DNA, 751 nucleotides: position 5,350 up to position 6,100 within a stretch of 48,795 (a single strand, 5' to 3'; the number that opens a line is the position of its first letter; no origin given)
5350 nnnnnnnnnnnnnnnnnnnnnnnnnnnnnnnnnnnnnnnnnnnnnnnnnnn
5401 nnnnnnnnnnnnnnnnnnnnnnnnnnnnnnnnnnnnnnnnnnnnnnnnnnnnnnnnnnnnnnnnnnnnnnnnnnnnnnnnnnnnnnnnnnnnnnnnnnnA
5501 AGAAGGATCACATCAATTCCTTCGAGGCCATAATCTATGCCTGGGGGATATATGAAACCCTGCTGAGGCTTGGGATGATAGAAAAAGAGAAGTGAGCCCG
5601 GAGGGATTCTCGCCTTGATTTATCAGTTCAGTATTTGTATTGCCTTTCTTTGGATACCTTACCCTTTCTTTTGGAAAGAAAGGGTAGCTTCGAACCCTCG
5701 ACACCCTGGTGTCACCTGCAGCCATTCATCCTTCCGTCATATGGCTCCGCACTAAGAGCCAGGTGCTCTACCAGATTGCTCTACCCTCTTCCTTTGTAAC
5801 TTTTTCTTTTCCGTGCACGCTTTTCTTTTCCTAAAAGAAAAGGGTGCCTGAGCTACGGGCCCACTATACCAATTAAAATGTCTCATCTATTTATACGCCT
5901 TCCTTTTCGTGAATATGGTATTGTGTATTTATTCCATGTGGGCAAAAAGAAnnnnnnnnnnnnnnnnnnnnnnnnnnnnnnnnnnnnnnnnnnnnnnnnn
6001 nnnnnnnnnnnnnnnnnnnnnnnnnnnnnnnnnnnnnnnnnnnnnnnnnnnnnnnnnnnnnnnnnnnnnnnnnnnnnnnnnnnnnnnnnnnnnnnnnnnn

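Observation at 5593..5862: tRNA-Lys(CTT) gene split by three introns (D-loop, anticodon loop, T-loop); about 72 percent of the gene is intron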

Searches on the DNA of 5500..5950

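Call 42: search_rna_families(source=window, start=5500, end=5950, threshold=evalue, max_evalue=10, show_alignments=3)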
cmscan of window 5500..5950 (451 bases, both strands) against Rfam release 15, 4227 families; matches with E-value up to 10: 8.
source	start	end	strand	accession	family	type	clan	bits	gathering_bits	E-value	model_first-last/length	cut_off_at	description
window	5584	5743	-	RF02199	TTC28-AS1_2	Gene; lncRNA;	-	22.4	50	2.6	1-156/156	no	TTC28 antisense RNA 1 conserved region 2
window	5500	5540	+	RF03272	mir-2187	Gene; miRNA;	-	17.1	67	3.3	19-62/62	5'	mir-2187 microRNA precursor family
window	5672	5735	-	RF00005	tRNA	Gene; tRNA;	CL00001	14.9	29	3.3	1-71/71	no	tRNA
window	5672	5715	+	RF04351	Plastid-psbl-rps4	Cis-reg;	-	14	68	4.6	1-53/53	no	Plastid-psbl-rps4 3UTR RNA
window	5660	5686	+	RF03871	mir-5681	Gene; miRNA;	-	13.7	88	9.3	14-48/61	no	mir-5681 microRNA precursor family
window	5567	5598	+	RF00612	SNORD75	Gene; snRNA; snoRNA; CD-box;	-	13.1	50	2.9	1-62/62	no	Small nucleolar RNA SNORD75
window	5813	5894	+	RF01468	rli32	Gene; sRNA;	-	11.4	100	9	1-147/147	no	Listeria sRNA rli32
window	5918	5950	+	RF02113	DLG2-AS1_2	Gene; lncRNA;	-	9.4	70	4.4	1-33/215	3'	DLG2 antisense RNA 1 conserved region 2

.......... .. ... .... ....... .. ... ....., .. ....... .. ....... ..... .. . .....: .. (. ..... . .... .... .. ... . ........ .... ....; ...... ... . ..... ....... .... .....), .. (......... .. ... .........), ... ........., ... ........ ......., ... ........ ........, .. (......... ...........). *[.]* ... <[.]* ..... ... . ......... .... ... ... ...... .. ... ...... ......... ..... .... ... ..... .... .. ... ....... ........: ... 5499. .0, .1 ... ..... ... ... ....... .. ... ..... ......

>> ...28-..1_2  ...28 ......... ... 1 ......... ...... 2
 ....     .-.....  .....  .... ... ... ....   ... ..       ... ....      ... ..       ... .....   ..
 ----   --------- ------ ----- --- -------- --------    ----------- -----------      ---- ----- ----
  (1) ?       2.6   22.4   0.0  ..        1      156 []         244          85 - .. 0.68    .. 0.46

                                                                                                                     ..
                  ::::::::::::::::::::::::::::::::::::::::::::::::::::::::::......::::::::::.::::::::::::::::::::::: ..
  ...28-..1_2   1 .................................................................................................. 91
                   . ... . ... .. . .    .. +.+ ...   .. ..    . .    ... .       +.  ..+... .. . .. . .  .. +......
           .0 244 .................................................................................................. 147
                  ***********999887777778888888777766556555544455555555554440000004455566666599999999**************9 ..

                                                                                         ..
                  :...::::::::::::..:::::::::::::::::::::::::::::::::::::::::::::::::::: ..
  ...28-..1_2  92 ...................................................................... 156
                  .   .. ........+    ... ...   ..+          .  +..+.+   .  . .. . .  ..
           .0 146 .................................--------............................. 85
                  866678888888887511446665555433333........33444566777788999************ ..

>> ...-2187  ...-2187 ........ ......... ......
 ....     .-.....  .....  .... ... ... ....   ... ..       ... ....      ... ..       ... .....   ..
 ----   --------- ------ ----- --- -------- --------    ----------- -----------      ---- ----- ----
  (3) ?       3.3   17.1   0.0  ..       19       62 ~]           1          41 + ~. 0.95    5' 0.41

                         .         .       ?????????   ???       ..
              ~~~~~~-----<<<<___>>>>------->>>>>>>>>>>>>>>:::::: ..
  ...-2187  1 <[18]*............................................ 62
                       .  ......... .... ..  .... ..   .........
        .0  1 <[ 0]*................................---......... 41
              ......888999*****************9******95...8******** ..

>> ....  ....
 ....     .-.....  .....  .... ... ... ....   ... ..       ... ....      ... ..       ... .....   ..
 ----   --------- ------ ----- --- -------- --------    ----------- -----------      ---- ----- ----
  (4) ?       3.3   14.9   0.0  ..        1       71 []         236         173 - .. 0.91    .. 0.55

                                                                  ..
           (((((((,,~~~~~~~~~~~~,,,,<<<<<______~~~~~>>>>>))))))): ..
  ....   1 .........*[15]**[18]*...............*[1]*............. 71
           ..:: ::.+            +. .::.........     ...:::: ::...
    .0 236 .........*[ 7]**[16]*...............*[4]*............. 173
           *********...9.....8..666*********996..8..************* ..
